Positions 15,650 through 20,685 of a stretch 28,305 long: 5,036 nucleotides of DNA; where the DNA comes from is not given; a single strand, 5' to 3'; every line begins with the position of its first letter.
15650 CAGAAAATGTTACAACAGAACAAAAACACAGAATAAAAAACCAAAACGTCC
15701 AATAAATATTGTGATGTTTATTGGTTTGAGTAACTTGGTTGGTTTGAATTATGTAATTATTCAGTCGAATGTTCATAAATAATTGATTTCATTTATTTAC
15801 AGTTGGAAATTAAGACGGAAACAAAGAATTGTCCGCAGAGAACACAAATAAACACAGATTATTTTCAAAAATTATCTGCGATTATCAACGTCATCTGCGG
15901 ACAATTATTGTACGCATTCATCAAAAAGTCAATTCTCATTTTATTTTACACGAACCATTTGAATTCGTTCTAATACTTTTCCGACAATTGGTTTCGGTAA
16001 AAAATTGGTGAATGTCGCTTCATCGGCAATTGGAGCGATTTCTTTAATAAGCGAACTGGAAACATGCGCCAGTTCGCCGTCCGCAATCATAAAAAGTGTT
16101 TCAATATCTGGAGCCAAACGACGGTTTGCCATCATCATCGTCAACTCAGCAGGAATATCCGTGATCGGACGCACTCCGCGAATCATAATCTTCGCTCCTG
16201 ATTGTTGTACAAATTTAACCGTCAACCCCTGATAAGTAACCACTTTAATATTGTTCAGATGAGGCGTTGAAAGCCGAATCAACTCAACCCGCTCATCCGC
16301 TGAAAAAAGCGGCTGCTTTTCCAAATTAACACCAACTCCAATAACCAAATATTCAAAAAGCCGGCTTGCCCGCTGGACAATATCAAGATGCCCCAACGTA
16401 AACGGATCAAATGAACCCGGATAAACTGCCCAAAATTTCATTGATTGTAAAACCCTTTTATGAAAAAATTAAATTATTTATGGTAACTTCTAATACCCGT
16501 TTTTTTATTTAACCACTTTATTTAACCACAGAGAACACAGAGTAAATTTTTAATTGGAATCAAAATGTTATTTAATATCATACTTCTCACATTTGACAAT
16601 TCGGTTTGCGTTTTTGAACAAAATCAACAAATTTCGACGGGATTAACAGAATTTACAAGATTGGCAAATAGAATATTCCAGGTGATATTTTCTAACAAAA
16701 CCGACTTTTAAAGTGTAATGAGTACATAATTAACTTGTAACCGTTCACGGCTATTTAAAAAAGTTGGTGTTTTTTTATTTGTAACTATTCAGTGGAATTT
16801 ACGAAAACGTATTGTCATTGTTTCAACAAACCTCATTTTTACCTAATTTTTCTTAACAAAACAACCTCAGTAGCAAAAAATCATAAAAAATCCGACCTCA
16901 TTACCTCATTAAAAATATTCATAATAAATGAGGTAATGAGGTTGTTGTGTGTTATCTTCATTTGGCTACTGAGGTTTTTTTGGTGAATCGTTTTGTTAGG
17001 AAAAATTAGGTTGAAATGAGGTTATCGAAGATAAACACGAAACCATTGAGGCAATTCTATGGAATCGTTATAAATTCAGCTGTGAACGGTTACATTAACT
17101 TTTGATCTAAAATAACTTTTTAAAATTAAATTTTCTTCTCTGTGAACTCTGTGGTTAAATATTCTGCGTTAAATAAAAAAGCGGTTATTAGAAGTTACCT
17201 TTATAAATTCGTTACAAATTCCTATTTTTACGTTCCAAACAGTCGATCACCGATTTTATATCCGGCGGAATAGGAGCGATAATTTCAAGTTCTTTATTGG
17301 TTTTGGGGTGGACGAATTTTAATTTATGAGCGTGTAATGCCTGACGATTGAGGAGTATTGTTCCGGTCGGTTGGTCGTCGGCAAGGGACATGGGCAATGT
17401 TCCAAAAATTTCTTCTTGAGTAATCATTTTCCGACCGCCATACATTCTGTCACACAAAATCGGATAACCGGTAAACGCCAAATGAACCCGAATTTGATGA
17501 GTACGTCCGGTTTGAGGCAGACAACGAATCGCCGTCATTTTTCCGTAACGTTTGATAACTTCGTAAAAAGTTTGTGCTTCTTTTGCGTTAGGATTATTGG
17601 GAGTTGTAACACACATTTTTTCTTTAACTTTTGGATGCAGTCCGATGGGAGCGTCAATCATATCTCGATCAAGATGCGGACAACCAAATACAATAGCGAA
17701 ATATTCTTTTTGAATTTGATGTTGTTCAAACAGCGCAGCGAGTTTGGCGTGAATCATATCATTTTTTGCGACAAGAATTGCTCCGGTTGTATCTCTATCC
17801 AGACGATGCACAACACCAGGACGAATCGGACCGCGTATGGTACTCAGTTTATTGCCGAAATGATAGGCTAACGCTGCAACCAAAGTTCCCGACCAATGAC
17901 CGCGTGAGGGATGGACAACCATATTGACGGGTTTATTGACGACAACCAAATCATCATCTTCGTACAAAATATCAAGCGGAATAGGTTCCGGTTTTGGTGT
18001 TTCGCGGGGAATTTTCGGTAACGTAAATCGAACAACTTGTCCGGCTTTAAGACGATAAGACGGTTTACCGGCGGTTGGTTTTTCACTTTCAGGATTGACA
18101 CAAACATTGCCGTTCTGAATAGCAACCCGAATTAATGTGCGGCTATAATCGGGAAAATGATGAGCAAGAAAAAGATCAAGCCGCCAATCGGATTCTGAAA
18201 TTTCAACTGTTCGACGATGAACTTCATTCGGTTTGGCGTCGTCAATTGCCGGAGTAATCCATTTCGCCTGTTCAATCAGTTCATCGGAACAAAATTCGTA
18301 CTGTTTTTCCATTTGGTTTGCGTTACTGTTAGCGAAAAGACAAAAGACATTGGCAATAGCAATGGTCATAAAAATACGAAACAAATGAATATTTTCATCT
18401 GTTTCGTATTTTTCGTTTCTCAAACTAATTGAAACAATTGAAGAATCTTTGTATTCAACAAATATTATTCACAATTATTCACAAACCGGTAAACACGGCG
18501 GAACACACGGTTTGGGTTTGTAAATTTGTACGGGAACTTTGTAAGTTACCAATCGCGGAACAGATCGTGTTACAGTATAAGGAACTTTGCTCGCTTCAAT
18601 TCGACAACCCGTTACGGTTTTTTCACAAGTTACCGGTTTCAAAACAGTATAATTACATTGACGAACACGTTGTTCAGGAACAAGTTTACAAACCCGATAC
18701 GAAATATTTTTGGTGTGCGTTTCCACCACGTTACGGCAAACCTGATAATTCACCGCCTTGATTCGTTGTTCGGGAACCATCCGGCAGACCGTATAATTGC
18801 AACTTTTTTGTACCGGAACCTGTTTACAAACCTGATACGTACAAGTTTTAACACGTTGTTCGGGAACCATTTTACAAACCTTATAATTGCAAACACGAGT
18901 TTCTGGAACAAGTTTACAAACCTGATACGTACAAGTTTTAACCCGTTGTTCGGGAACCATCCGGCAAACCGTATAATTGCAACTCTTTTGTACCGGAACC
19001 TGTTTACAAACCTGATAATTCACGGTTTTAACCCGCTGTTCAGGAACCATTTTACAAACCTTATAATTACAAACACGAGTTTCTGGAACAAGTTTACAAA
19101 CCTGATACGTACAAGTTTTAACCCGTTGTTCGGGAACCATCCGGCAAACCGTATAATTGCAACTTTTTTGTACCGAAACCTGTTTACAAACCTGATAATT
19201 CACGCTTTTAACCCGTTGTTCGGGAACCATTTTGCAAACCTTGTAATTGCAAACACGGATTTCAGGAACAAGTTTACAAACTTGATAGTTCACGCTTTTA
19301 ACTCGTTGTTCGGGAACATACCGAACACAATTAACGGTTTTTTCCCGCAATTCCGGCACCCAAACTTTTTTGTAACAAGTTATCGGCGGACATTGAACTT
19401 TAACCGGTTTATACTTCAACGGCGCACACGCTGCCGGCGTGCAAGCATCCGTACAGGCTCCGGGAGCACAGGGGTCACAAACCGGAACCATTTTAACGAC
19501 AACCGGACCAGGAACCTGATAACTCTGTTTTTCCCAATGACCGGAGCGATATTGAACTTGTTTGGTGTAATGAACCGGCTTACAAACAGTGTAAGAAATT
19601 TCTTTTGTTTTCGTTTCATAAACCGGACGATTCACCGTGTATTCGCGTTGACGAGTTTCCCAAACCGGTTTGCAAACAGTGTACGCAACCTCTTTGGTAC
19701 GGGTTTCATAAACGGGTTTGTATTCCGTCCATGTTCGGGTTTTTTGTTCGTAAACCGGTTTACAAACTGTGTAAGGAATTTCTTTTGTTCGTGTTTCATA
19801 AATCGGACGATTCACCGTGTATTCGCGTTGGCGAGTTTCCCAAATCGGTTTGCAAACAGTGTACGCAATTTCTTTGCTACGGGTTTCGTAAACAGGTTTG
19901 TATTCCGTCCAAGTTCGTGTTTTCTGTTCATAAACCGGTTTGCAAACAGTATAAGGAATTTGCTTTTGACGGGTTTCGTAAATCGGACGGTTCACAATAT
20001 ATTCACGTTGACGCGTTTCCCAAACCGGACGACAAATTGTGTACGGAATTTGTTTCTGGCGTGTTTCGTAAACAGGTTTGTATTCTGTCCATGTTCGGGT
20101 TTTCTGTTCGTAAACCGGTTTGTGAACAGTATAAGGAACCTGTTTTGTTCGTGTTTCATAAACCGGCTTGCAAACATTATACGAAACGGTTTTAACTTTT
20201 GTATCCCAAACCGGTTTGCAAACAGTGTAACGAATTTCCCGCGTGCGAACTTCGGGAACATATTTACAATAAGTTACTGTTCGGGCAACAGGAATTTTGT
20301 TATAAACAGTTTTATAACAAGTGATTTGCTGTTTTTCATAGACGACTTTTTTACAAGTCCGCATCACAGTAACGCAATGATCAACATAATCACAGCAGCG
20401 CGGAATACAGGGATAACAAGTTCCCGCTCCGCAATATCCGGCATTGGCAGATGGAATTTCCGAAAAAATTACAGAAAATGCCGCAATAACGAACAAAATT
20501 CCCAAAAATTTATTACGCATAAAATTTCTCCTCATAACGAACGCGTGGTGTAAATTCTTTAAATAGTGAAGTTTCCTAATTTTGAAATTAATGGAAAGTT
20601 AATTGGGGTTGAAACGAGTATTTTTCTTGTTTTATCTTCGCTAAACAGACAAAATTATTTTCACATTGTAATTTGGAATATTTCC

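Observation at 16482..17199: ~720-bp 'Russian-doll' palindrome with six concentric inverted-repeat layers between rluD and coaD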

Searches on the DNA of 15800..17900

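Call 5: search_rna_families(source=window, start=15800, end=17900, threshold=evalue, max_evalue=1)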
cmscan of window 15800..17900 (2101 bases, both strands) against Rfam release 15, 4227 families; matches with E-value up to 1: 6.
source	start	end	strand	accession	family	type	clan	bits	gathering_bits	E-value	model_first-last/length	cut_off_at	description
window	16843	17010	+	RF03926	MIR1435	Gene; miRNA;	-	26.7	94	0.35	1-186/186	no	MIR1435 microRNA precursor family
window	16882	16955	+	RF04172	MIR8675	Gene; miRNA;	-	26.6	90.8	0.024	1-95/95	no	MIR8675 microRNA precursor family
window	16827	17024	-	RF03926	MIR1435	Gene; miRNA;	-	26.2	94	0.43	1-186/186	no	MIR1435 microRNA precursor family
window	16843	17009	-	RF01026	MIR828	Gene; miRNA;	-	25.7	69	0.054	1-115/115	no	MIR828 microRNA precursor family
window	16857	16982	+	RF04135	MIR5062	Gene; miRNA;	-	24.9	140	0.056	1-158/158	no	MIR5062 microRNA precursor family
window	15830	15903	-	RF00896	mir-787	Gene; miRNA;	-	22.7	57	0.2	1-72/72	no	mir-787 microRNA precursor family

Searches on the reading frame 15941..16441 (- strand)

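Call 15: search_protein_families(library=pfam, proteins=[window:15941-16441:-])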
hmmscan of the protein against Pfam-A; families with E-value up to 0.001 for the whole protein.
window:15941-16441:- (166 aa): 2 families
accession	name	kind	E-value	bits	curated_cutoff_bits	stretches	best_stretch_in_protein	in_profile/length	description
PF01467.32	CTP_transf_like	-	2.5e-26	92.9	21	1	6-134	1-132/133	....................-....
PF08218.17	Citrate_ly_lig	-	5.8e-06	26.5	20.9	1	12-69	9-64/182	Citrate lyase ligase C-terminal domain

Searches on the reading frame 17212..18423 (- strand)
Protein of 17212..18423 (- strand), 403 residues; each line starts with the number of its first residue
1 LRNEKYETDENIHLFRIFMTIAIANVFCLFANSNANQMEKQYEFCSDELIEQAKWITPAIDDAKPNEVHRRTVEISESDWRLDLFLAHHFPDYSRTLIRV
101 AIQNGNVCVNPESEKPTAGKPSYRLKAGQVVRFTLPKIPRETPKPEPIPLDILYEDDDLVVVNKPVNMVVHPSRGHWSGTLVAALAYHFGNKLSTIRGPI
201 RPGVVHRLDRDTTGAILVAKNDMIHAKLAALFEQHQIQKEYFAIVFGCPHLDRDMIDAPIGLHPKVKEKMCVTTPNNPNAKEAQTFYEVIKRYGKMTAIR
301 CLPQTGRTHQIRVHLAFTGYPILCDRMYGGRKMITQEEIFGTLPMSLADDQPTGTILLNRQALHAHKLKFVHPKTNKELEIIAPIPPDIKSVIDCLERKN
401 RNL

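Call 15: search_protein_families(library=pfam, proteins=[window:17212-18423:-])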
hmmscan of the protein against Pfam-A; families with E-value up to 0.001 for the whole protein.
window:17212-18423:- (403 aa): 2 families
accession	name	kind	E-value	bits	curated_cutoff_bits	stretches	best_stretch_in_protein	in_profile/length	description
PF00849.27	PseudoU_synth_2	-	2.2e-34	119.3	26.8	1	158-316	1-151/152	RNA pseudouridylate synthase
PF01479.30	S4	-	1.3e-06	28.4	22.8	1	81-131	2-48/48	S4 domain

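Call 17: find_related_loci(query=window:17212-18423:-, collection=genome_contigs, flank=4000)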
Query window:17212-18423:- (403 aa) in genome_contigs; peptide patterns used: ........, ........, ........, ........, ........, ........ (x = any residue, [..] = any of these).
600 stretches matched a pattern (row limit reached: there are more); 572 encode a relative of the query (tblastn E <= 1e-3); the best 80 are kept; 80 distinct loci.
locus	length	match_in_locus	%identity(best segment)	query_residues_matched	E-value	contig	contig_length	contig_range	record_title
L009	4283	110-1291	80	10-402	0e+0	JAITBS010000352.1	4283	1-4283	MAG: Planctomycetaceae bacterium isolate Ncb351_bin97 k119_2944421, whole genome shotgun sequence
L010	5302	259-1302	59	36-397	3e-135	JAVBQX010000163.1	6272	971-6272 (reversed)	MAG: Thermoguttaceae bacterium isolate EPI_MAG_00178 c_000010995991, whole genome shotgun sequence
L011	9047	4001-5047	56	52-403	1e-128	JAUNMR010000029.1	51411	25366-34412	MAG: Planctomycetia bacterium isolate S32M_St_metabat_111 NODE_405_length_51411_cov_31.054560, whole genome shotgun sequ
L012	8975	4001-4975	46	62-403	9e-94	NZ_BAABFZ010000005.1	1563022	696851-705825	Bremerella cremea strain JCM 17758 sequence5, whole genome shotgun sequence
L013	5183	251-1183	47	73-396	1e-88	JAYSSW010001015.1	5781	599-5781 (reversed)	MAG: Planctomycetia bacterium isolate GFS_12324 GFS_12324_1014, whole genome shotgun sequence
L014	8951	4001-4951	46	70-403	3e-88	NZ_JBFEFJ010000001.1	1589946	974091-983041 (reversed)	Bremerella sp. JC770 1, whole genome shotgun sequence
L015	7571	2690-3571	47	81-390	1e-85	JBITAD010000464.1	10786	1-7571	MAG: Blastopirellula sp. JB062 NODE_3251_length_10786_cov_6.091511, whole genome shotgun sequence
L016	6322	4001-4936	45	73-402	5e-81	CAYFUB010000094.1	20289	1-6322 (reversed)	MAG TPA_asm: uncultured Pirellulales bacterium isolate ERP108616_co1_197 genome assembly, contig: k119_2100094, whole ge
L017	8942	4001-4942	43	73-403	1e-79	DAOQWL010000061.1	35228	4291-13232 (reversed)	MAG TPA_asm: Sedimentisphaerales bacterium isolate AMR_MDS_1063 NODE_1417_length_35228_cov_13.459642, whole genome shotg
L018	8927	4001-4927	43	73-398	2e-79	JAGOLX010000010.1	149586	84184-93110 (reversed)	MAG: Phycisphaerae bacterium isolate Go_SlDig_bin_445 Go_SlDig_182_length_149586_cov_11.513445, whole genome shotgun seq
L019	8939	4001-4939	40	64-401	1e-78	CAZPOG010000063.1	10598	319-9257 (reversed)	MAG TPA_asm: uncultured Ruminococcus sp. isolate SRP278969_co2_684 genome assembly, contig: NODE_7803_length_10598_cov_1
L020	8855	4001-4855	46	73-386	4e-78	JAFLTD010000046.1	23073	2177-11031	MAG: Lachnospiraceae bacterium isolate HAN044 Seq46, whole genome shotgun sequence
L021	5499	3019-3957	42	73-402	4e-78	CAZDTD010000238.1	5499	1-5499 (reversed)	MAG TPA_asm: uncultured Pirellulales bacterium isolate SRP192927_co6_411 genome assembly, contig: NODE_41262_length_5499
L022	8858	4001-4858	46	72-386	8e-78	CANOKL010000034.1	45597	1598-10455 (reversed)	MAG TPA_asm: uncultured Lachnospiraceae bacterium isolate SRR19759413_bin.28_metawrap_v1.3_MAG genome assembly, contig: 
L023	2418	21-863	44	81-386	2e-79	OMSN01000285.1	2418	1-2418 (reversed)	uncultured Clostridiales bacterium isolate RUG829 genome assembly, contig: scaffold_43107, whole genome shotgun sequence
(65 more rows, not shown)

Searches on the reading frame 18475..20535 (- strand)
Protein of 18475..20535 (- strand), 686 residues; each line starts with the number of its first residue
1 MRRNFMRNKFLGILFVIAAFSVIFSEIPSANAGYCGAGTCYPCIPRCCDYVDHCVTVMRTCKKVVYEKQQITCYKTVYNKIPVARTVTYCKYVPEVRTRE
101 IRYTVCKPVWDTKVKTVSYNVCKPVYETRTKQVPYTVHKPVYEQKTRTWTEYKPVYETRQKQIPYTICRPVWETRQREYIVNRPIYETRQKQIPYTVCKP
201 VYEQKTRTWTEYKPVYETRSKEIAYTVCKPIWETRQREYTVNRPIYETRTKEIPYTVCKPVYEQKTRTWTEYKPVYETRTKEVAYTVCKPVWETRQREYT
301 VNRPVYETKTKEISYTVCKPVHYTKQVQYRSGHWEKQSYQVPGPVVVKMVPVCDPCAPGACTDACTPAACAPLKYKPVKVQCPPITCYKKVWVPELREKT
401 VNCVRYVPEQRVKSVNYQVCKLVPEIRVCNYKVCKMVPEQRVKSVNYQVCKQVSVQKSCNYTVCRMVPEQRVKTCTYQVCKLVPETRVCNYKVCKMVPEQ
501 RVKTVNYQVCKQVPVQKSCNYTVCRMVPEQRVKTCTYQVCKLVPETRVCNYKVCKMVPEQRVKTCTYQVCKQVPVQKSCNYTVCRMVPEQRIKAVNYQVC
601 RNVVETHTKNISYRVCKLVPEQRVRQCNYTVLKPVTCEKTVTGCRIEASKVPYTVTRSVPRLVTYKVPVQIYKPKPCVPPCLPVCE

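Call 15: search_protein_families(library=pfam, proteins=[window:18475-20535:-])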
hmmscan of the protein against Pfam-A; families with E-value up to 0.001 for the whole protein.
window:18475-20535:- (686 aa): 2 families
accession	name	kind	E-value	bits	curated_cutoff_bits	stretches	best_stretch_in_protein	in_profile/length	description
PF07639.16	YTV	-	2.7e-110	360.6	21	16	225-265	1-43/43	YTV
PF22834.3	Polo_box_4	-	0.0006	20.7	27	0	461-498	41-79/85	Polo box domain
